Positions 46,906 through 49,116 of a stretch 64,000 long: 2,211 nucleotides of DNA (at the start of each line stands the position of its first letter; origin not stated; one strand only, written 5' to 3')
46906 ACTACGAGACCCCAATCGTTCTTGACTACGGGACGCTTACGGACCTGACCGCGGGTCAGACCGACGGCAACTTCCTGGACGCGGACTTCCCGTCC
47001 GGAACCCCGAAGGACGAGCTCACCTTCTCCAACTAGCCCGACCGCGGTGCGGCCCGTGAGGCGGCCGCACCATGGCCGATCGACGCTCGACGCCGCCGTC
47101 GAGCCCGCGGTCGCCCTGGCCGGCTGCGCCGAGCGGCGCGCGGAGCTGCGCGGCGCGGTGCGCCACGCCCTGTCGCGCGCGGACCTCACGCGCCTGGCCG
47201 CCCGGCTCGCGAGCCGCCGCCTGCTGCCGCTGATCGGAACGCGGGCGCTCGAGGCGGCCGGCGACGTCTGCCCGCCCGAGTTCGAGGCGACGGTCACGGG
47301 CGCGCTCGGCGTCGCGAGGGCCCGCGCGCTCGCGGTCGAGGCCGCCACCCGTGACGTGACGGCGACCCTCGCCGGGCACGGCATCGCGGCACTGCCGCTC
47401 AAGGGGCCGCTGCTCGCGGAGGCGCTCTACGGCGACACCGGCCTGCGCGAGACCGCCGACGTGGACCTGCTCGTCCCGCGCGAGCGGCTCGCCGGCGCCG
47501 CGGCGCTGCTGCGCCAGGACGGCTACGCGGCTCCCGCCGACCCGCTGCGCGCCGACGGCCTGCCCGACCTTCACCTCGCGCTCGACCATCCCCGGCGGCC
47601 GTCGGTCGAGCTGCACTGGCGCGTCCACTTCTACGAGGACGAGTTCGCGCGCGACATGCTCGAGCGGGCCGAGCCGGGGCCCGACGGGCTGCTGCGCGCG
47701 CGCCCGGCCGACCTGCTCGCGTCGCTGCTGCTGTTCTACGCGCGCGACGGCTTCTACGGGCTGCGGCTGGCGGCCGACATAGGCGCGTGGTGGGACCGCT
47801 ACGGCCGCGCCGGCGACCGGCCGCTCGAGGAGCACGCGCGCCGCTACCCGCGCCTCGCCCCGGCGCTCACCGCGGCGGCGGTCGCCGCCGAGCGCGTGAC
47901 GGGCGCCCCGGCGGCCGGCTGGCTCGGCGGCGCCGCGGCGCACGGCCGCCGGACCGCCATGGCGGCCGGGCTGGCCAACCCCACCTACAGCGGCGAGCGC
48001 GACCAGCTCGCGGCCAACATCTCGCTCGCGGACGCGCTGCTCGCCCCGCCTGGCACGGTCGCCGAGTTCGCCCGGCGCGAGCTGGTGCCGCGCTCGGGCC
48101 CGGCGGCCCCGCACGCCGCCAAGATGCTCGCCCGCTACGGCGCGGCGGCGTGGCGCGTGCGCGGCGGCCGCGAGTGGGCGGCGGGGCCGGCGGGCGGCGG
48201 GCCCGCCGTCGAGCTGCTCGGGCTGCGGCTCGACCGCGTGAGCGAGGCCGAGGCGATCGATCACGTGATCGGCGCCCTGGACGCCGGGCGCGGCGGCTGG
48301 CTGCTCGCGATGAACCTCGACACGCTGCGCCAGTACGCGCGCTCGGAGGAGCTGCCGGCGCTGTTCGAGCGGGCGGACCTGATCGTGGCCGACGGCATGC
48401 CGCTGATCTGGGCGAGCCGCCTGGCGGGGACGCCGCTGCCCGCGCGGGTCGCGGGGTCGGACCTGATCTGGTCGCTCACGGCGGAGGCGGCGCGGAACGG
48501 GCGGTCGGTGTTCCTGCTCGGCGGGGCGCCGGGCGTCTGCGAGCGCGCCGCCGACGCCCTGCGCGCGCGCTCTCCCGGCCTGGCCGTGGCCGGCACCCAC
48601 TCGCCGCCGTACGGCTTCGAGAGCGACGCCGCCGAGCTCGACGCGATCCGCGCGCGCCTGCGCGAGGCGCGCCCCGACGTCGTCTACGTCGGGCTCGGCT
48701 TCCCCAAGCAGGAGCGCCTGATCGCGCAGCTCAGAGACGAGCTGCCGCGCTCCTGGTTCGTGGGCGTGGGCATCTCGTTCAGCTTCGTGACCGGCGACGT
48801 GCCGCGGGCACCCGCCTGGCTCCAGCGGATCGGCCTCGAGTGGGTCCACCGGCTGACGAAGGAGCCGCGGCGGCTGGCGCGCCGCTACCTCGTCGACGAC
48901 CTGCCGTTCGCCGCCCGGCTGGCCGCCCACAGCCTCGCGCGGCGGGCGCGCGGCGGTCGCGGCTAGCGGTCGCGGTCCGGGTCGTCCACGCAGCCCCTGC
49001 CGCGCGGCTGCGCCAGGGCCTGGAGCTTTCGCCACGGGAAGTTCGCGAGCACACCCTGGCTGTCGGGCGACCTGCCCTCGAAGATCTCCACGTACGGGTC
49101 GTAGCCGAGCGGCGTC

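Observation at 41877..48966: Kinase- and nucleotidyltransferase-containing lasso operon physically welded to an envelope-glycan locus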

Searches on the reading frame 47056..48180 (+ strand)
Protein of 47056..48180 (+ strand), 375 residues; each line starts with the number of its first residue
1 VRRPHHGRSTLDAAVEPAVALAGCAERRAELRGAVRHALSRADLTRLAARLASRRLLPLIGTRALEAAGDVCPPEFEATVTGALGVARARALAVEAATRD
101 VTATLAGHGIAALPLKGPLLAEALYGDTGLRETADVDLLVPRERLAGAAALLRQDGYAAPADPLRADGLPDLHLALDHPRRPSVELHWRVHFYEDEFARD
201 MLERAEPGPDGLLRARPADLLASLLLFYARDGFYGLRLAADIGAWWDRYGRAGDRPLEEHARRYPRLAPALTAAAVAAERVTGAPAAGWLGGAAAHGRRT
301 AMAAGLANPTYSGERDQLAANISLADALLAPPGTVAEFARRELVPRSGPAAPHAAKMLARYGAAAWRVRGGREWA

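Call 46: find_related_loci(query=A3, collection=metagenome_contigs, flank=10000)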
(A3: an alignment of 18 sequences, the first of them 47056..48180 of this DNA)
Query A3 (375 aa) in metagenome_contigs; peptide patterns used: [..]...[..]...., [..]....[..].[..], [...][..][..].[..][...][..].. (x = any residue, [..] = any of these).
530 stretches matched a pattern; 250 encode a relative of the query (tblastn E <= 1e-3); the best 80 are kept; 80 distinct loci.
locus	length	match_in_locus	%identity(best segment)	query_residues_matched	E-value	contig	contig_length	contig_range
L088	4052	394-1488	60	15-375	6e-114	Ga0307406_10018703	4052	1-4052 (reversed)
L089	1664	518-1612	58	15-375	2e-119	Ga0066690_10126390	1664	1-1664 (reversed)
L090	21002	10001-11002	58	32-364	2e-111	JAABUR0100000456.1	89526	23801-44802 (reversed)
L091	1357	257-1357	62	12-374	2e-116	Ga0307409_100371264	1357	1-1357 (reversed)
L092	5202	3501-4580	56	19-375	7e-106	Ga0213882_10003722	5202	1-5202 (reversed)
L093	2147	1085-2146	58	21-370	9e-110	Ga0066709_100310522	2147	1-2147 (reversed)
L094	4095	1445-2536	51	15-369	5e-82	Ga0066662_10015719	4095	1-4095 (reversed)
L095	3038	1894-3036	45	9-371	1e-77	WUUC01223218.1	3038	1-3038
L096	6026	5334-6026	61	15-245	1e-74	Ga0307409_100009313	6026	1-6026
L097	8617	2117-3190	44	9-360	1e-72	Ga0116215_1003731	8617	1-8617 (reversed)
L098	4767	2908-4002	44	22-368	1e-72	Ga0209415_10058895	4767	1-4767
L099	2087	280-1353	45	22-362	6e-74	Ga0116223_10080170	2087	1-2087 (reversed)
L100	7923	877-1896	45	9-345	2e-71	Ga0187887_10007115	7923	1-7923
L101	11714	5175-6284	46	14-362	2e-71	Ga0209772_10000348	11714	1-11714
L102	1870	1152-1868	55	8-247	1e-73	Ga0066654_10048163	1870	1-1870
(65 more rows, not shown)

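Call 62: search_solved_structures(query=A3, max_evalue=5)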
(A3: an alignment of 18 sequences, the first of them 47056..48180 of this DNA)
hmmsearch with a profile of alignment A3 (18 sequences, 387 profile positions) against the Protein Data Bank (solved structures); distinct sequences matched with E-value up to 5: 3.
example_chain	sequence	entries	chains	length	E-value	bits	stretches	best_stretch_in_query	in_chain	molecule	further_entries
6s18_A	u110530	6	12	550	0.0026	20.1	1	240-310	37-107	Aromatic acid chemoreceptor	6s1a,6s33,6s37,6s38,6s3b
6cfz_B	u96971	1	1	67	0.51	12.6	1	256-304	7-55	Dad3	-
2fbq_A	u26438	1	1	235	0.68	12.2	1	173-196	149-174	probable transcriptional regulator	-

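Call 68: predict_structure(alignment_id=A3)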
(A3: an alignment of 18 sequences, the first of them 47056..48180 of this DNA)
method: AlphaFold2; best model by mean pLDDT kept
length: 375 residues; sequences in the alignment: 18
mean_pLDDT: 90.8   pTM: 0.90
mean pLDDT of the five models: 90.8, 89.8, 89.3, 89.2, 88.7
residues with pLDDT >= 90: 282; 70-90: 70; 50-70: 11; < 50: 12
segments of 3 or more residues with pLDDT < 50: 1-11
pLDDT, mean of each block of 10 residues (from residue 1): 37 77 96 95 94 95 97 98 98 97 98 96 96 96 97 97 89 95 96 92 96 96 97 94 96 89 96 97 95 95 90 82 92 85 69 82 86 59
secondary structure, 60 per line:
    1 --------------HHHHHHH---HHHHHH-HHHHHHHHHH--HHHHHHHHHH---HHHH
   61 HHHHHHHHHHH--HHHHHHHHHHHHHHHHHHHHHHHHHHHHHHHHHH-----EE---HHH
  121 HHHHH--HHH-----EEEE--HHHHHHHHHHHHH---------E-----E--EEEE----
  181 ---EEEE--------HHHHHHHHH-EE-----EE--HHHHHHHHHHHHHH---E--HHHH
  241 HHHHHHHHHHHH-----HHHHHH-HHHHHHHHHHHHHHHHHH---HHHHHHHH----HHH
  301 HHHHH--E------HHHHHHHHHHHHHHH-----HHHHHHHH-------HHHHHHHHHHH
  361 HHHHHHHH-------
elements in order: H15-21 H25-30 H32-41 H44-53 H57-71 H74-107 H118-125 E136-139 H142-154 E173-176 E184-187 H196-204 H217-230 H237-252 H258-263 H265-282 H286-293 H298-305 H315-329 H335-342 H350-368

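Call 71: fold_search(model_id=the predicted structure, library=pdb)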
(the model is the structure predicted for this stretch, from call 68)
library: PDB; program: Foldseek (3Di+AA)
matches with E <= 10: 214; with E <= 0.001: 4
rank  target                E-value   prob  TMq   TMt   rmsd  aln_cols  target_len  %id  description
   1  8an4_B                1.1e-04  1.00  0.34  0.62   3.8       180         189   24  MenT1 toxin (rv0078a) from Mycobacterium tuberculosis H37Rv (released 2023-08-02)
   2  8an5_A                2.0e-04  1.00  0.35  0.63   3.8       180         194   23  MenAT1 toxin-antitoxin complex (rv0078a-rv0078b) from Mycobacterium tuberculosis H37Rv (released 2023-08-02)
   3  8an4_A                4.6e-04  1.00  0.34  0.60   4.3       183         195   24  MenT1 toxin (rv0078a) from Mycobacterium tuberculosis H37Rv (released 2023-08-02)
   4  8rr5                  9.0e-04  1.00  0.29  0.58   9.3       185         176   21  MenT1 toxin (rv0078a) from Mycobacterium tuberculosis H37Rv, phosphorylated at T39 (released 2024-09-11)
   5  5kqj_MODEL_1_A        6.2e-03  1.00  0.31  0.55   5.9       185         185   14  Solution Structure of Antibiotic-Resistance Factor ANT(2'')-Ia Reveals Substrate-Regulated Conformation Dynami (released 2017-07-12)
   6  5uvd                  9.5e-03  0.99  0.27  0.41   9.1       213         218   15  Crystal structure of an antigenic nucleotidyltransferase-like protein from Paracoccidioides brasiliensis (released 2018-01-31)
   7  5cfu                  1.4e-02  1.00  0.28  0.56   5.9       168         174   12  Crystal Structure of ANT(2")-Ia in complex with adenylyl-2"-tobramycin (released 2016-07-20)
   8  4wqk                  1.4e-02  1.00  0.31  0.59   5.9       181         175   13  Crystal structure of aminoglycoside nucleotidylyltransferase ANT(2")-Ia, apo form (released 2014-11-12)
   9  6kak_D                1.8e-02  1.00  0.23  0.21   6.8       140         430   20  Crystal structure of FKRP in complex with Mg ion (released 2020-01-15)
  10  5cfs                  1.9e-02  1.00  0.30  0.58   5.9       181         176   12  Crystal Structure of ANT(2")-Ia in complex with AMPCPP and tobramycin (released 2016-03-16)
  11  6kak_C                1.9e-02  1.00  0.19  0.16   5.9       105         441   21  Crystal structure of FKRP in complex with Mg ion (released 2020-01-15)
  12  6kal_C                1.9e-02  1.00  0.23  0.20   6.8       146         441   20  Crystal structure of FKRP in complex with Mg ion and CMP (released 2020-01-15)
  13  4xje                  2.3e-02  1.00  0.28  0.54   6.1       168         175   12  CRYSTAL STRUCTURE OF ANT(2") IN COMPLEX WITH AMP AND TOBRAMYCIN (released 2016-01-20)
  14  6kal_D                2.6e-02  1.00  0.19  0.16   6.6       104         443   21  Crystal structure of FKRP in complex with Mg ion and CMP (released 2020-01-15)
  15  6l7u_D                2.7e-02  1.00  0.19  0.16   6.5       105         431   21  Crystal structure of FKRP in complex with Ba ion, Ba-SAD data (released 2020-01-15)
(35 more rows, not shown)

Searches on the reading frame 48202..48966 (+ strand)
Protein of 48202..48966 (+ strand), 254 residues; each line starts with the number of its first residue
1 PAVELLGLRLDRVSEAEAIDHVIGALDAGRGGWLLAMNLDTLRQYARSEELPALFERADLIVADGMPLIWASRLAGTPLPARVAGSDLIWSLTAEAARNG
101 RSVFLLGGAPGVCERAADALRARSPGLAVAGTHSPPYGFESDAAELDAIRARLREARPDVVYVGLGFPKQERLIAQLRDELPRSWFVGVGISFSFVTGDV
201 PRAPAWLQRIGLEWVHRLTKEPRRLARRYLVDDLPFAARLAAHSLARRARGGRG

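Call 88: search_solved_structures(query=window:48202-48966:+, max_evalue=1e-10, show_alignments=1)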
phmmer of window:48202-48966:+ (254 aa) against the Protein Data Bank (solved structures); distinct sequences matched with E-value up to 1e-10: 3.
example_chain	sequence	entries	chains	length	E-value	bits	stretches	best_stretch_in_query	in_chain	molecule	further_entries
7mpk_A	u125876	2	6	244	7.1e-33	117.4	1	3-239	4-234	N-acetylglucosaminyldiphosphoundecaprenol N-acetyl-beta-D-mannosaminyltransferase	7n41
5wb4_A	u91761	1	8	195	5.8e-23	84.9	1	3-198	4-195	N-acetylglucosaminyldiphosphoundecaprenol N-acetyl-beta-D-mannosaminyltransferase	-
5wfg_A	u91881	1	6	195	1.1e-22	84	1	3-198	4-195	N-acetylglucosaminyldiphosphoundecaprenol N-acetyl-beta-D-mannosaminyltransferase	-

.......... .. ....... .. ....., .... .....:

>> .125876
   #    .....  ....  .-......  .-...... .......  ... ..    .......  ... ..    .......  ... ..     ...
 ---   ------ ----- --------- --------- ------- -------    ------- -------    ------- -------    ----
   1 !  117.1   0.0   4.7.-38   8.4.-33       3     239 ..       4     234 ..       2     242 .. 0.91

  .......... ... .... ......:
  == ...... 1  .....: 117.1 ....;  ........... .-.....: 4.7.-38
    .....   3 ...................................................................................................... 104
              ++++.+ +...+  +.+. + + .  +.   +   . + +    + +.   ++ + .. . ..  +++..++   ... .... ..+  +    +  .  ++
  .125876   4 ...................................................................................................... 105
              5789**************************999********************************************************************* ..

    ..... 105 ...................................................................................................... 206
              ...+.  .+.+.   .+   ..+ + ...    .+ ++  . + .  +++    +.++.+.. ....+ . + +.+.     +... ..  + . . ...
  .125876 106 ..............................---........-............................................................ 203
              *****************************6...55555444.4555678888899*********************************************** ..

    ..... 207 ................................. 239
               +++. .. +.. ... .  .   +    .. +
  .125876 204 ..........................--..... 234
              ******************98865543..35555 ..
